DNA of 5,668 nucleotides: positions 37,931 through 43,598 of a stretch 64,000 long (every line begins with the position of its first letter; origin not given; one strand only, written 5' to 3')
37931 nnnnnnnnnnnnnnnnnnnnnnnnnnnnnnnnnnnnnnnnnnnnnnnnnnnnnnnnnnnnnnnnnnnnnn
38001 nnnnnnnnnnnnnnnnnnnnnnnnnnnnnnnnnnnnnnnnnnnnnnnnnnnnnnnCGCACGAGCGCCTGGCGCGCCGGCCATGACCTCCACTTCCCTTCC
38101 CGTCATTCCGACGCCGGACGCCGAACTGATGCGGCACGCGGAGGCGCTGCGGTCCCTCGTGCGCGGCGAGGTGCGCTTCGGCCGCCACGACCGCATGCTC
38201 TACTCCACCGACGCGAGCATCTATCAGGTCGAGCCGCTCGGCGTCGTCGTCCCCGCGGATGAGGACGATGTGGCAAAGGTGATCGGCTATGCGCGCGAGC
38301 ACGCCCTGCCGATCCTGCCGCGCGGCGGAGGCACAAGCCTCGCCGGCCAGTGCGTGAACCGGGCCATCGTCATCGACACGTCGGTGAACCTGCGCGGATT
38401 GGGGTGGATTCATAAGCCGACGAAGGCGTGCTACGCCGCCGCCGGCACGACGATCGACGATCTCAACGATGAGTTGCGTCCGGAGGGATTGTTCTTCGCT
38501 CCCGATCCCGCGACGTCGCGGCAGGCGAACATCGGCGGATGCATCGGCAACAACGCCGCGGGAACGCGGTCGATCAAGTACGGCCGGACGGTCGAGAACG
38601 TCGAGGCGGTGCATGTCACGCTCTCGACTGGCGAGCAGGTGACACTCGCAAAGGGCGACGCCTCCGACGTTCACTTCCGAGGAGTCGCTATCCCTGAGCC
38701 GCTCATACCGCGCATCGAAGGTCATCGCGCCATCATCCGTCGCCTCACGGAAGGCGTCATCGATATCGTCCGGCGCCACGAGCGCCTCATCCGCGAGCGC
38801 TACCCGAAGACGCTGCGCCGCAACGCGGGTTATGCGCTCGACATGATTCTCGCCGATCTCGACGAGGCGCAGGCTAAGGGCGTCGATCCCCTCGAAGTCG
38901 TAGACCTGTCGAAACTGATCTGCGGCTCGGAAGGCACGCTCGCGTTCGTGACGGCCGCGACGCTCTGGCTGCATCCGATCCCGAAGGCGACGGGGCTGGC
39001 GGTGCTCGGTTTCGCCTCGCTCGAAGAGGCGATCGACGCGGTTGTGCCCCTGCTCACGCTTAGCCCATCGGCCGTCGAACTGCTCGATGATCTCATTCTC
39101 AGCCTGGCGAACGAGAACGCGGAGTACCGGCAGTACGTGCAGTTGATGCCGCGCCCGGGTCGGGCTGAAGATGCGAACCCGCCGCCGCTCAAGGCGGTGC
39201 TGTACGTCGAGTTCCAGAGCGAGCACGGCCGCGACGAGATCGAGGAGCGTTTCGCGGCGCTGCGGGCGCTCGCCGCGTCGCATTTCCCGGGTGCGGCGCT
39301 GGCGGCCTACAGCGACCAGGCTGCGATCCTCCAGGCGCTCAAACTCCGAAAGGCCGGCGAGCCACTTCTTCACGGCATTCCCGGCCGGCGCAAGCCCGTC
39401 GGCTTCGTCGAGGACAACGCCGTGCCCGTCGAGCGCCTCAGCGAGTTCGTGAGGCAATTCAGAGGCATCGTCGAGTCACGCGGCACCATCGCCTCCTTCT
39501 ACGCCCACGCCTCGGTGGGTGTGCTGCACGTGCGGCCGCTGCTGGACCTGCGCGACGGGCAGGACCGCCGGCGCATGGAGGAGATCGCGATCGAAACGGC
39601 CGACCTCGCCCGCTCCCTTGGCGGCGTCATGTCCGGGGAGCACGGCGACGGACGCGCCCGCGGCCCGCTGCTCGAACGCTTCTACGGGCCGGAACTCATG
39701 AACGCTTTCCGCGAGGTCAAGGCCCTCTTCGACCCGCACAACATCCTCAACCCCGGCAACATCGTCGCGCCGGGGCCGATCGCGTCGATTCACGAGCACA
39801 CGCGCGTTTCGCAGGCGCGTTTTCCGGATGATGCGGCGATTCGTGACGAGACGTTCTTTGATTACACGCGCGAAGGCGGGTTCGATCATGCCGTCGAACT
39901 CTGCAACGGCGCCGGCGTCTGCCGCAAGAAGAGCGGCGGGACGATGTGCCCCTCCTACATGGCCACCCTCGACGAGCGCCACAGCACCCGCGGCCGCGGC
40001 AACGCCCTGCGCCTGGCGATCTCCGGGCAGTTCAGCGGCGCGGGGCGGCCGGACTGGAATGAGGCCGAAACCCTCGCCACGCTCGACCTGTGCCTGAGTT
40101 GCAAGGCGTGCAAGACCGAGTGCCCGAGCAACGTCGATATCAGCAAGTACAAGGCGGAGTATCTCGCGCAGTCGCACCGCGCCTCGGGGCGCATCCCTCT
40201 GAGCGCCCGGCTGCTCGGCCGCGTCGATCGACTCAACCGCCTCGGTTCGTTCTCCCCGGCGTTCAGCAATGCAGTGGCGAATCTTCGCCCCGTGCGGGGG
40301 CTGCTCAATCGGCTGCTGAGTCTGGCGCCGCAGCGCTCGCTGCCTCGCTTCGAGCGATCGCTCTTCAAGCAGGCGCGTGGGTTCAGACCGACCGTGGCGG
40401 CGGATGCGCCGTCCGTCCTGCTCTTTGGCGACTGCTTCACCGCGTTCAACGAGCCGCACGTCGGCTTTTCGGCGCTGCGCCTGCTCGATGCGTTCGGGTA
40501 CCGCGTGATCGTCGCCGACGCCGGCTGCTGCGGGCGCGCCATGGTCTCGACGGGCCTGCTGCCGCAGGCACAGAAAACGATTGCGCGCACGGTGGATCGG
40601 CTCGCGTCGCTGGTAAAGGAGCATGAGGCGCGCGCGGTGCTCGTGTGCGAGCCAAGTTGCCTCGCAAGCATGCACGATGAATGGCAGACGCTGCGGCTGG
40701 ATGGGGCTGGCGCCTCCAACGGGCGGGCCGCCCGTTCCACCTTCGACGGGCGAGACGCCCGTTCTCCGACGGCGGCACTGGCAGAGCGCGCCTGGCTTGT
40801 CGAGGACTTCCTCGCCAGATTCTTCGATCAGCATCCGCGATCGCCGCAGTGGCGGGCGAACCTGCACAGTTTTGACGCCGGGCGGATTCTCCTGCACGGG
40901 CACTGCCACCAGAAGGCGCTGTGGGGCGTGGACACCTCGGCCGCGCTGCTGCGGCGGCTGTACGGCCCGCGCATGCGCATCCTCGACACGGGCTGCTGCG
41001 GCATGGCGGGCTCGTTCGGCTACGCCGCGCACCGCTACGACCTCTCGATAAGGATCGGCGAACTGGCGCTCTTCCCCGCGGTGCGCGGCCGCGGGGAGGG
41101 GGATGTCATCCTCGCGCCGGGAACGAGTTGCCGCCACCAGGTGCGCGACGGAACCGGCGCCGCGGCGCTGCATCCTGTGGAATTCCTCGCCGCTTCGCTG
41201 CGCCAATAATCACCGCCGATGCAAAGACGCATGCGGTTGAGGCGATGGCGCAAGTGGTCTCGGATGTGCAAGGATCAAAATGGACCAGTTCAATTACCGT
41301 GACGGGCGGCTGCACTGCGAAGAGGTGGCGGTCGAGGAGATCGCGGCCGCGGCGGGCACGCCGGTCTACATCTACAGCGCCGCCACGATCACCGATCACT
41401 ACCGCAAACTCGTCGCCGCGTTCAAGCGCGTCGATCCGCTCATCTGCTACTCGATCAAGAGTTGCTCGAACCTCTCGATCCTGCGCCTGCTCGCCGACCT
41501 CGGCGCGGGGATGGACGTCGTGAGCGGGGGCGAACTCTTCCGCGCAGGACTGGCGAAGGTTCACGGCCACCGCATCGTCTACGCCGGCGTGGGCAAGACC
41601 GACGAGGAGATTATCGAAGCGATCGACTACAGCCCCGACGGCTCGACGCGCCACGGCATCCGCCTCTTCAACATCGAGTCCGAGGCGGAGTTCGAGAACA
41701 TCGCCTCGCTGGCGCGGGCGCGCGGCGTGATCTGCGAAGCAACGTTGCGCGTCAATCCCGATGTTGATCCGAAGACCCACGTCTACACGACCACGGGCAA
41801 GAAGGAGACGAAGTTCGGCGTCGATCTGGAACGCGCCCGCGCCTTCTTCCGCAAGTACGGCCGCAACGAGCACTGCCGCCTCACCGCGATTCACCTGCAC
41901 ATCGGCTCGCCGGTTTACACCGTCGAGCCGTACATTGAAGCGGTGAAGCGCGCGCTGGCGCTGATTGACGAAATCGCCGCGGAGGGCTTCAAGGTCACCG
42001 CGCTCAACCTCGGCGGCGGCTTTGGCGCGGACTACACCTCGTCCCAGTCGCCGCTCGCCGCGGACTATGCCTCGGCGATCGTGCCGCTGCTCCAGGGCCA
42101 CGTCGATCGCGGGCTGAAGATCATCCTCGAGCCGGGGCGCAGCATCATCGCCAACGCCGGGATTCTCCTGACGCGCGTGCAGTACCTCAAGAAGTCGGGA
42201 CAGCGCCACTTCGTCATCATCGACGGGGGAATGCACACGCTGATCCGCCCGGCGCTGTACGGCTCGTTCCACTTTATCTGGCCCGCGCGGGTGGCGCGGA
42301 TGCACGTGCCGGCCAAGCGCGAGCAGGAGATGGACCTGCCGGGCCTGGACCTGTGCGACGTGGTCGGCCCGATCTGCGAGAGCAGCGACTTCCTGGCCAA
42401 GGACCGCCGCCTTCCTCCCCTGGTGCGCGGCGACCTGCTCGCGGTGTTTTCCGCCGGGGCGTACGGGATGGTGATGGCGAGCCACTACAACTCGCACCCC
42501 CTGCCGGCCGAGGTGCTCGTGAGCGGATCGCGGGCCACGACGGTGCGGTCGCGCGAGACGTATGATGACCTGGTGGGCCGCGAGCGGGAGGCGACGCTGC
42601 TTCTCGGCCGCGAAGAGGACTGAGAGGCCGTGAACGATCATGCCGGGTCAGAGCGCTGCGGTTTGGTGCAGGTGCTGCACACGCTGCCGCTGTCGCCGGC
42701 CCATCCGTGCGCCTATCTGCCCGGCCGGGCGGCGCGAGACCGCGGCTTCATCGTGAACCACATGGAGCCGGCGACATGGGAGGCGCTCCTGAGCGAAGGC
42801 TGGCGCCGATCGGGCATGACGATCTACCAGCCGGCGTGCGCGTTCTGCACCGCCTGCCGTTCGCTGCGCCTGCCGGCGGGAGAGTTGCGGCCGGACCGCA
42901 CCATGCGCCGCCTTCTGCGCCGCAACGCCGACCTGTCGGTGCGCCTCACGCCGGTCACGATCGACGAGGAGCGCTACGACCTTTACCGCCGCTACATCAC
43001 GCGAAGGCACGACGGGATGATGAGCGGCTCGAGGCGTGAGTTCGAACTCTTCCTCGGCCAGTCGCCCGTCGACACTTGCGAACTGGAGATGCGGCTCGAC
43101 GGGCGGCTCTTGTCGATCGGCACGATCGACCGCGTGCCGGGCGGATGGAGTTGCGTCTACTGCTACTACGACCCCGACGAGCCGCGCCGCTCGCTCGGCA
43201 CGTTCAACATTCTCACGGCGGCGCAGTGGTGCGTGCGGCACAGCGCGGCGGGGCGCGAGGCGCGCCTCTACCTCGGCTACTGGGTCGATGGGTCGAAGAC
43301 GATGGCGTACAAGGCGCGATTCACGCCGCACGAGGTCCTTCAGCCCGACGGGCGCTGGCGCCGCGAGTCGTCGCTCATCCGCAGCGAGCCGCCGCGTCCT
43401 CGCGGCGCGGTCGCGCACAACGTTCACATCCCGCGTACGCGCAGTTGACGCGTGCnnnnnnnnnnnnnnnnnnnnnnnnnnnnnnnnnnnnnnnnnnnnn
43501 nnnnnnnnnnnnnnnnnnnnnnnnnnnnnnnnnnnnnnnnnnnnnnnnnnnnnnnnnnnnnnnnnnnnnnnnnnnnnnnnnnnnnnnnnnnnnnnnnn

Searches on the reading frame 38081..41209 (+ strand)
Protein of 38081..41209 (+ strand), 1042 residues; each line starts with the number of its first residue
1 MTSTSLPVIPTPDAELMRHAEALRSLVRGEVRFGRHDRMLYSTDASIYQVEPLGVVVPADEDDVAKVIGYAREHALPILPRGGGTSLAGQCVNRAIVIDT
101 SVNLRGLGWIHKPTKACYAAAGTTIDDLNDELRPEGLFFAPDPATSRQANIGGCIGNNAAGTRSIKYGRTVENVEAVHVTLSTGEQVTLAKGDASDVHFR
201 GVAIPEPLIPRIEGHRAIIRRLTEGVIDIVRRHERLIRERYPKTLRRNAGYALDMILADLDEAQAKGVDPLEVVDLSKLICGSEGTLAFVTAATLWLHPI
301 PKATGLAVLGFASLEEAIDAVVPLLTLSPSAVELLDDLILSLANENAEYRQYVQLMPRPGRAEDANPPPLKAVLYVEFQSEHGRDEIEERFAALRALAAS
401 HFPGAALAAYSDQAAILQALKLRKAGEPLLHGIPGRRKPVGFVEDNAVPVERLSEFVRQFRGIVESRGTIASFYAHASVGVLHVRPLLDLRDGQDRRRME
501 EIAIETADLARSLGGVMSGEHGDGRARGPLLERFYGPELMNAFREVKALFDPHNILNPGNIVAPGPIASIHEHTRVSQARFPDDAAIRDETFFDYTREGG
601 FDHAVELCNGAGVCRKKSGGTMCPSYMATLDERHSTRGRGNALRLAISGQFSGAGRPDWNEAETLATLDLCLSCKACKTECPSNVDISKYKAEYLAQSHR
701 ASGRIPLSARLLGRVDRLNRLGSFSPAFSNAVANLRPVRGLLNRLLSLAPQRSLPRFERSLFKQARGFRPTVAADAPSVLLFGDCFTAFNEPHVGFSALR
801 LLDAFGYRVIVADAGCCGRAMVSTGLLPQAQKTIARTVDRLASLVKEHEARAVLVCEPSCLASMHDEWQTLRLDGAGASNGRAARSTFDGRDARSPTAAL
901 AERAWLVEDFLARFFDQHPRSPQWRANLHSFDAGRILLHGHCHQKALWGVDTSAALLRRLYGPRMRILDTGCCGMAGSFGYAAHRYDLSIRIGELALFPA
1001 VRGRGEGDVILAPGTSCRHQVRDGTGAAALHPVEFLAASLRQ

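Call 7: search_protein_families(library=pfam, proteins=[window:38081-41209:+], max_evalue=0.01)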
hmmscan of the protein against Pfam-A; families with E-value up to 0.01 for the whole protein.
window:38081-41209:+ (1042 aa): 8 families
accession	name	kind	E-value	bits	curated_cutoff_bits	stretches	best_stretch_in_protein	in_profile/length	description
PF02913.24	FAD-oxidase_C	-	1.3e-51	176.2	21.2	1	301-561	2-248/248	FAD linked oxidases, C-terminal domain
PF01565.28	FAD_binding_4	-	1.3e-33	116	26.4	1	52-189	1-138/139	FAD binding domain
PF13534.11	Fer4_17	-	8.1e-08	33.1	22.2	1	608-686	2-61/61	4Fe-4S dicluster domain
PF13183.11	Fer4_8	-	2.9e-07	31.3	27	1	605-685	2-68/68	4Fe-4S dicluster domain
PF02754.22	CCG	-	1.6e-05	25.3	20.6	1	780-864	2-84/85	Cysteine-rich domain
PF12838.12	Fer4_7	-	0.0023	18.8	27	1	621-685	10-52/52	4Fe-4S dicluster domain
PF13237.11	Fer4_10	-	0.0032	17.8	25.5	1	668-691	6-29/53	4Fe-4S dicluster domain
PF13187.11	Fer4_9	-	0.0061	17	27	0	671-695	2-26/52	4Fe-4S dicluster domain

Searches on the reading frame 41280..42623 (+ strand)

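Call 7: search_protein_families(library=pfam, proteins=[window:41280-42623:+], max_evalue=0.01)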
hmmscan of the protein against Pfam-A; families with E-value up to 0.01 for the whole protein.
window:41280-42623:+ (447 aa): 2 families
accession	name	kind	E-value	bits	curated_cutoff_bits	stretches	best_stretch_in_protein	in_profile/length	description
PF02784.22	Orn_Arg_deC_N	-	1e-53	182.7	23.4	1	36-291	3-247/247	Pyridoxal-dependent decarboxylase, pyridoxal binding domain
PF00278.28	Orn_DAP_Arg_deC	-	8.2e-27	93.8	23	1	60-393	5-95/95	Pyridoxal-dependent decarboxylase, C-terminal sheet domain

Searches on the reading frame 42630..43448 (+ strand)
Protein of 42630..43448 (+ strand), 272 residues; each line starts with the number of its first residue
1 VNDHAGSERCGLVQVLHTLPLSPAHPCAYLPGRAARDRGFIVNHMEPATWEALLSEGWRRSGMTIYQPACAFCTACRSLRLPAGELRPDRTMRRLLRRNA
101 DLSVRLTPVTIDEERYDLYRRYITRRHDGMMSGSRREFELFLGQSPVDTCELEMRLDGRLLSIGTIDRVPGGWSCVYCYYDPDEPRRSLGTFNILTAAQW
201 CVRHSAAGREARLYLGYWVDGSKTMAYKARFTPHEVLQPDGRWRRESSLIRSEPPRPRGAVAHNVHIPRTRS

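Call 7: search_protein_families(library=pfam, proteins=[window:42630-43448:+], max_evalue=0.01)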
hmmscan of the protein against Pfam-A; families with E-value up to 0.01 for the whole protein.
window:42630-43448:+ (272 aa): 2 families
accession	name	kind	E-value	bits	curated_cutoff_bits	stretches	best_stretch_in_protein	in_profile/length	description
PF04377.21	ATE_C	-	1.9e-34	119.3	25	1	114-237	1-121/122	Arginine-tRNA-protein transferase, C terminus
PF04376.19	ATE_N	-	2.5e-17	63.3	27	1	25-94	1-72/72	Arginine-tRNA-protein transferase, N terminus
